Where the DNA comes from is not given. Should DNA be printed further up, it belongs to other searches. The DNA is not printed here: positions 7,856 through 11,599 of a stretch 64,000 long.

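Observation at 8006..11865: Operon of a 63-aa basic protein, tatA and an 1147-aa GH18-like/CE4/GT2 fusion (all-in-one PNAG-type synthase-deacetylase-hydrolase)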

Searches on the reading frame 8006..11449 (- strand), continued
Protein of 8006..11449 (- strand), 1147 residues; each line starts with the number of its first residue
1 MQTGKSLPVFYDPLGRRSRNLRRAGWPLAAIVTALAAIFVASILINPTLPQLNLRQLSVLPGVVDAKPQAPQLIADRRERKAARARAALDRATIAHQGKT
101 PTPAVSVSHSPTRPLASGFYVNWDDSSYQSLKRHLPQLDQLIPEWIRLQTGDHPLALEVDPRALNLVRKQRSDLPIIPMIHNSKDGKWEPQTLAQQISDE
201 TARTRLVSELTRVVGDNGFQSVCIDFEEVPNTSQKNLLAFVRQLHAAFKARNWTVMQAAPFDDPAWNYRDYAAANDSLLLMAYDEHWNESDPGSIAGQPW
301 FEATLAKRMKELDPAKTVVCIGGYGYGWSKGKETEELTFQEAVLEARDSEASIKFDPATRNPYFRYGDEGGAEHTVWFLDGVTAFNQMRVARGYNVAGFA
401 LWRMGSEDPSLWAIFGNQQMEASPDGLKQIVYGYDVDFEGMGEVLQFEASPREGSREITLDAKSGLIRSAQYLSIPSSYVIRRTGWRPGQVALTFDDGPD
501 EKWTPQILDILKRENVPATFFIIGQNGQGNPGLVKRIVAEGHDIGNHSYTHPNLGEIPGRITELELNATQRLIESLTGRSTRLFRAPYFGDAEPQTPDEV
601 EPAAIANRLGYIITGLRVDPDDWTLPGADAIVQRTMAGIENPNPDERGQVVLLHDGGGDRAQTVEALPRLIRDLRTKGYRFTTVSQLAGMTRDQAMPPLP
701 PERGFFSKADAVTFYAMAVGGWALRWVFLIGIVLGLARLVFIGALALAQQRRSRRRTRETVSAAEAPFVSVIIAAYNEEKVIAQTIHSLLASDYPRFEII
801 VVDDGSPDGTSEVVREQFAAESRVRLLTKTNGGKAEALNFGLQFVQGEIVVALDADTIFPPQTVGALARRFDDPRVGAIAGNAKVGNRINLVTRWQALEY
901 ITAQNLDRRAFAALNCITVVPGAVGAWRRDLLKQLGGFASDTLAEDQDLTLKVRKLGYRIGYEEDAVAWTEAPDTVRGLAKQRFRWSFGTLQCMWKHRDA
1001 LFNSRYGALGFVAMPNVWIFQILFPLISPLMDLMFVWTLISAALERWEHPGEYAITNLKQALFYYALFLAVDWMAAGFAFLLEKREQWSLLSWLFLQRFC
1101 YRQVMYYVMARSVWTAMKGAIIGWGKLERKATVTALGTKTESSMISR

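Call 17: find_encoding_contigs(protein=P0015, flank=6000, max_places=3)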
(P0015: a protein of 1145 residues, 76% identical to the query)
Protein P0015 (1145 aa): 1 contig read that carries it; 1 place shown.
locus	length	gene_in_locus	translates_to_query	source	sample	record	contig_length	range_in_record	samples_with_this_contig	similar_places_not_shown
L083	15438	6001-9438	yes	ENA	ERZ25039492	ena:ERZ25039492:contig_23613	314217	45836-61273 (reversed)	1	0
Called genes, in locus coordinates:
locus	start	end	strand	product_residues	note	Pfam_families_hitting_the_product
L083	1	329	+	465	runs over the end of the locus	PF09924:LPG_synthase_C, PF12146:Hydrolase_4 (faint)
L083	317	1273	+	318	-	PF03706:LPG_synthase_TM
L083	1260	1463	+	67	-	-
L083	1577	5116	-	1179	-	PF13620:CarboxypepD_reg, PF13715:CarbopepD_reg_2 (weak), PF25183:OMP_b-brl_4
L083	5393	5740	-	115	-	PF04972:BON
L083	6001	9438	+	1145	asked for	PF00704:Glyco_hydro_18, PF01644:Chitin_synth_1 (faint), PF01522:Polysacc_deac_1, PF13506:Glyco_transf_21, PF00535:Glycos_transf_2, PF10111:Glyco_tranf_2_2 (weak), PF13641:Glyco_tranf_2_3, PF13632:Glyco_trans_2_3, +1 more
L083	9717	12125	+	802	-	PF12704:MacB_PCD, PF02687:FtsX, PF12704:MacB_PCD, PF02687:FtsX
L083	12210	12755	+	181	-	PF13590:DUF4136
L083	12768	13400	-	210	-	PF01261:AP_endonuc_2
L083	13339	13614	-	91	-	-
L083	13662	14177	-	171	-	PF02085:Cytochrom_CIII (weak), PF14522:Cytochrome_C7 (weak), PF09699:Paired_CXXCH_1 (faint), PF14537:Cytochrom_c3_2 (faint), PF14522:Cytochrome_C7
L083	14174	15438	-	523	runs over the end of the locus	PF00732:GMC_oxred_N, PF00890:FAD_binding_2 (weak), PF13450:NAD_binding_8 (faint), PF05199:GMC_oxred_C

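Call 27: find_related_loci(query=window:8006-11449:-, collection=metagenome_contigs, flank=4000)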
Query window:8006-11449:- (1147 aa) in metagenome_contigs; peptide patterns used: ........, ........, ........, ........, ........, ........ (x = any residue, [..] = any of these).
600 stretches matched a pattern (row limit reached: there are more); 558 encode a relative of the query (tblastn E <= 1e-3); the best 80 are kept; 80 distinct loci.
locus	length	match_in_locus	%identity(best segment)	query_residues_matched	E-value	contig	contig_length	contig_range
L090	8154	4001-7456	73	1-1135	0e+0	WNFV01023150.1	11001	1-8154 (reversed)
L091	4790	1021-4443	75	1-1133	0e+0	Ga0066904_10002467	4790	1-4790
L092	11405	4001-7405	68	6-1135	0e+0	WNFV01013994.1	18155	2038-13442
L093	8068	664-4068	68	6-1135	0e+0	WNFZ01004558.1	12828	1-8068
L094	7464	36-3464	62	9-1135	0e+0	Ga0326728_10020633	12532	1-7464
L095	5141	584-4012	62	9-1135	0e+0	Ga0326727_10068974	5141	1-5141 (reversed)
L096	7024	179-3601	61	8-1135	0e+0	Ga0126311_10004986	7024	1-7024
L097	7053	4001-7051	69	8-1014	0e+0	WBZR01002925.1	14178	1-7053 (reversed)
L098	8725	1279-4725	62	8-1135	0e+0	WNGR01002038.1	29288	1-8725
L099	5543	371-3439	67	115-1133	0e+0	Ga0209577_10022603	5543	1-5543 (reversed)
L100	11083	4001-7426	61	8-1135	0e+0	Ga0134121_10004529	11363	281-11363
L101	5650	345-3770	60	8-1135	0e+0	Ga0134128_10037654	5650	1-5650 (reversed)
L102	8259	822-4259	60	8-1135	0e+0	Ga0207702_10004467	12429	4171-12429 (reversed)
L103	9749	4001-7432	61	8-1135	0e+0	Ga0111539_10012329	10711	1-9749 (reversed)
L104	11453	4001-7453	61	8-1135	0e+0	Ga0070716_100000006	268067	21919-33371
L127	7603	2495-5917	51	8-1133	0e+0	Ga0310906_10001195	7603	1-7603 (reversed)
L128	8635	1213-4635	51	8-1133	0e+0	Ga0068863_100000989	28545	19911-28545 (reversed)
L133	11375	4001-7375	51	8-1133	0e+0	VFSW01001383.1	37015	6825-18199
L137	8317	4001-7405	50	1-1133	0e+0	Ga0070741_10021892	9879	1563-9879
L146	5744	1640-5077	47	8-1133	0e+0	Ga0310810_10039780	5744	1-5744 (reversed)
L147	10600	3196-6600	47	9-1133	0e+0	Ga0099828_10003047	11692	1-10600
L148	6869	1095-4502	47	8-1133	0e+0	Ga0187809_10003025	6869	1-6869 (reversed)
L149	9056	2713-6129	46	8-1133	0e+0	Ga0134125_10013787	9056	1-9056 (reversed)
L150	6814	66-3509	47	5-1133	0e+0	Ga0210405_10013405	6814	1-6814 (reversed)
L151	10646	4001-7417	45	8-1133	0e+0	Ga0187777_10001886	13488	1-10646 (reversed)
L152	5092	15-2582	55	276-1133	0e+0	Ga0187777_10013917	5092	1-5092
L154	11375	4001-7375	44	9-1133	0e+0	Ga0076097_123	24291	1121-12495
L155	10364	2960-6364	46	8-1133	0e+0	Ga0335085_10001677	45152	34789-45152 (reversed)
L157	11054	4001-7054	50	114-1133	0e+0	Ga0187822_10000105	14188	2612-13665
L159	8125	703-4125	51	8-1133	0e+0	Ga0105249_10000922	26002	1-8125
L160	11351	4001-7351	44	9-1133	0e+0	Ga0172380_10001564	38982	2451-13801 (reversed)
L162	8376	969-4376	45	5-1133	0e+0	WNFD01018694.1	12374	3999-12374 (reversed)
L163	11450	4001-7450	46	8-1133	0e+0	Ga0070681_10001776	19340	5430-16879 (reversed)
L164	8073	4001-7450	46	8-1133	0e+0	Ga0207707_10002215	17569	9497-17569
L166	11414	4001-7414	47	7-1133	0e+0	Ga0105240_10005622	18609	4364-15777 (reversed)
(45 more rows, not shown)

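Call 37: search_dna_similar(query=window:8006-11449:-, collection=plasmids, mode=protein, max_rows=40, max_evalue=1e-10)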
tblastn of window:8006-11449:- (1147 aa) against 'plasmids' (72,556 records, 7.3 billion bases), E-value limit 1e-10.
Records with a match: 1171; places in all: 1372; records where one place covers at least 80% of the query: 25.
Best place of each record, by identity: <60% 1171.
By first word of the organism name: Bacillus 245; Rhizobium 155; Sinorhizobium 150; Ralstonia 129; Escherichia 57; Streptomyces 28; Priestia 20; Azospirillum 18; Bradyrhizobium 16; Lactiplantibacillus 15; and 138 more.
By predicted mobility (MOB-suite, as given by PLSDB): non-mobilizable 493; conjugative 412; mobilizable 266.
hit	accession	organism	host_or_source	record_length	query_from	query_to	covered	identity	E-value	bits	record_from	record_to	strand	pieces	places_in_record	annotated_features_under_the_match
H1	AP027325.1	Sphingobium sp. TomTYG46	-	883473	8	1141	99%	44.4%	0e+0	906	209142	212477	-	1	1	glycosyl transferase family 2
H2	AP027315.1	Sphingobium sp. TomMM15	-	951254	8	1141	99%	44.3%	0e+0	906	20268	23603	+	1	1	glycosyl transferase family 2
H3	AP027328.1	Sphingobium sp. TomTYG64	-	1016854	8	1141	99%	44.3%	0e+0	903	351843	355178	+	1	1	glycosyl transferase family 2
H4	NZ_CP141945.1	Novosphingobium sp. RL4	Rheum palmatum L.,Single ...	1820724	8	1143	99%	43.9%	0e+0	910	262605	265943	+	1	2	none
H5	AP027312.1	Sphingobium sp. TomMM7A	-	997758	8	1141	99%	43.8%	0e+0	905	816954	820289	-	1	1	glycosyl transferase family 2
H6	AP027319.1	Sphingobium sp. TomTYG42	-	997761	8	1141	99%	43.8%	0e+0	905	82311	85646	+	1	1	glycosyl transferase family 2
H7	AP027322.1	Sphingobium sp. TomTYG43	-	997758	8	1141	99%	43.8%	0e+0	905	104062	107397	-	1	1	glycosyl transferase family 2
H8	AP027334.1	Sphingobium sp. TomTYG71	-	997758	8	1141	99%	43.8%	0e+0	905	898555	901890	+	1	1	glycosyl transferase family 2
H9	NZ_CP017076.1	Novosphingobium resinovorum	single cell,soil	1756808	6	1135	99%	43.9%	0e+0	895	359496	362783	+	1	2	none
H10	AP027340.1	Sphingobium sp. TomTYG73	-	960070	8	1141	99%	43.8%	0e+0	895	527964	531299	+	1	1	glycosyl transferase family 2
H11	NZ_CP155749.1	Sphingomonas parapaucimobilis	Chinese cabbage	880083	101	1137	90%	46.8%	0e+0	931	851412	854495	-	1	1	glycosyltransferase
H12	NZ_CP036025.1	Bacillus mycoides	cell culture,soil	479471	2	1147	100%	41.5%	0e+0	900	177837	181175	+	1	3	glycosyltransferase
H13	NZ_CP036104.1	Bacillus mycoides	cell culture,soil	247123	2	1147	100%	41.1%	0e+0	885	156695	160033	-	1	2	glycosyltransferase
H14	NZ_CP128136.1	Bacillus mycoides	bacterial isolate,field soil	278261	2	1147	100%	41.1%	0e+0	884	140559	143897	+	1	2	glycosyltransferase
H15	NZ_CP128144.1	Bacillus mycoides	bacterial isolate,field soil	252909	2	1147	100%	41.1%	0e+0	884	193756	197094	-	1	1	glycosyltransferase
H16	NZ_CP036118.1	Bacillus mycoides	cell culture,soil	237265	2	1147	100%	41.1%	0e+0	884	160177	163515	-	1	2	glycosyltransferase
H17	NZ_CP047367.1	Bacillus nitratireducens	Solanum lycopersicum L.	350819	2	1147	100%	41.0%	0e+0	894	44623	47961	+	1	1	glycosyltransferase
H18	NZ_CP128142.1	Bacillus mycoides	bacterial isolate,field soil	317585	2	1147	100%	41.0%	0e+0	882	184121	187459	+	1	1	glycosyltransferase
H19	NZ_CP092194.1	Deinococcus sp. KNUC1210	Setaria viridis,cell ...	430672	9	1133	98%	41.7%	0e+0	837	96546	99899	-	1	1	glycosyltransferase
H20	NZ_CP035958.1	Bacillus mycoides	cell culture,soil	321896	2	1147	100%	40.5%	0e+0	887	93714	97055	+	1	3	glycosyltransferase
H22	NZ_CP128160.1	Bacillus sp. DX3.1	bacterial isolate,field soil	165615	118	1147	89%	43.5%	0e+0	897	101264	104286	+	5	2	none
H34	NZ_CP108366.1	Streptomyces sp. NBC_01340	-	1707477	489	1135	56%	41.5%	7e-117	408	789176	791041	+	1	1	none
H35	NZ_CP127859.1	Kocuria rosea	single cell culture,deep sea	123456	479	1143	58%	40.1%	3e-118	412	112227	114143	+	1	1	bifunctional polysaccharide deacetylase/glycosyltransferase family 2 ...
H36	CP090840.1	Streptomyces viridifaciens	Whole organism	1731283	488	1133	56%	40.7%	6e-124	429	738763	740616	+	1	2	bifunctional polysaccharide deacetylase/glycosyltransferase family 2 ...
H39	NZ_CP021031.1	Rhizobium sp. NXC14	Phaseolus vulgaris,cell culture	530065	471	992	46%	30.8%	3e-47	193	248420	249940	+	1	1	nodC: chitooligosaccharide synthase NodC | nodB: chitooligosaccharide deacetylase NodB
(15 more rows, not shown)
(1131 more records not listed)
